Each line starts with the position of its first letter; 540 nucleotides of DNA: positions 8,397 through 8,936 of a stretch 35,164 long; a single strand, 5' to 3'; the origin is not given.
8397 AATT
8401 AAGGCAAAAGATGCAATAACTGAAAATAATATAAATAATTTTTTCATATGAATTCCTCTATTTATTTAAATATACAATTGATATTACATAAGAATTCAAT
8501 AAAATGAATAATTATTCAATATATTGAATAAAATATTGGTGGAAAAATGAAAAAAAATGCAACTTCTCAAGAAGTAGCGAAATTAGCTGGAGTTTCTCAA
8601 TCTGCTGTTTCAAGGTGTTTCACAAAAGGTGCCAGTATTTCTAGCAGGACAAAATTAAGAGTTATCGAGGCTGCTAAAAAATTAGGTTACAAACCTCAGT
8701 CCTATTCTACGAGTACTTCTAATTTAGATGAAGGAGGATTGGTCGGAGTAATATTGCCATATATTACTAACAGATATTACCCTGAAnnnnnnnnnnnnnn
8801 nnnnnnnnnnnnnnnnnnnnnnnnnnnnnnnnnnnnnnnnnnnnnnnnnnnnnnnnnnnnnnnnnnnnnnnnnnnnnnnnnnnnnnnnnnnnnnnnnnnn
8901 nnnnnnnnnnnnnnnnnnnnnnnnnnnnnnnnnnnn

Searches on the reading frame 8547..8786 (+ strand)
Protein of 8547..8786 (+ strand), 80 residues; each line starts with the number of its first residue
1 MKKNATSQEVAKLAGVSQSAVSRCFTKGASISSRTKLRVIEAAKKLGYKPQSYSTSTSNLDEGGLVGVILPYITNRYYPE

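Call 33: search_solved_structures(query=window:8547-8786:+, max_evalue=0.01, show_alignments=0)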
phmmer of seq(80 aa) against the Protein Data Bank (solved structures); distinct sequences matched with E-value up to 0.01: 36.
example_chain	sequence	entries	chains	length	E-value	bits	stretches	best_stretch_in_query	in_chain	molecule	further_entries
3e3m_A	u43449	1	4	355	1.9e-09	40.8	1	5-78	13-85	Transcriptional regulator, LacI family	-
2o20_A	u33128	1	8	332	8.7e-09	38.7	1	4-78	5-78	Catabolite control protein A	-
3kjx_A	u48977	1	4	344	1e-08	38.5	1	2-80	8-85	Transcriptional regulator, LacI family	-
3jvd_A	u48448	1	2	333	4.4e-08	36.5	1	5-80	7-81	Transcriptional regulators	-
1zvv_A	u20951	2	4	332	5.2e-07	33.1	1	4-80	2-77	Glucose-resistance amylase regulator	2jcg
1rzr_G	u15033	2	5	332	5.3e-07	33.1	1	4-80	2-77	Glucose-resistance amylase regulator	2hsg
3oqm_A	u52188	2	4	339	1.1e-06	32.1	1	4-80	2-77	Catabolite control protein A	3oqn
3oqo_A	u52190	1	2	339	1.1e-06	32.1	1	4-80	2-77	Catabolite control protein A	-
7e5w_A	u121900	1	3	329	2.6e-06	30.9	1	6-79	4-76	Catabolite control protein A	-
9ny7_A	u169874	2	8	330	4.3e-06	30.2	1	5-80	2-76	Ribose operon repressor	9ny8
7ff4_A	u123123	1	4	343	4.8e-06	30.1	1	9-72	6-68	Transcriptional regulator, LacI family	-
4o5a_A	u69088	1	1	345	1e-05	29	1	3-72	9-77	LacI family transcription regulator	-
3dbi_A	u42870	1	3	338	1.2e-05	28.8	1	6-58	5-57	SUGAR-BINDING TRANSCRIPTIONAL REGULATOR, LACI FAMILY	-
3bil_A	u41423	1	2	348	1.2e-05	28.8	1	5-78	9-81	Probable LacI-family transcriptional regulator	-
2l8n_A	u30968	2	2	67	0.00015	25.3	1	4-54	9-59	Transcriptional repressor CytR | HTH-type transcriptional repressor CytR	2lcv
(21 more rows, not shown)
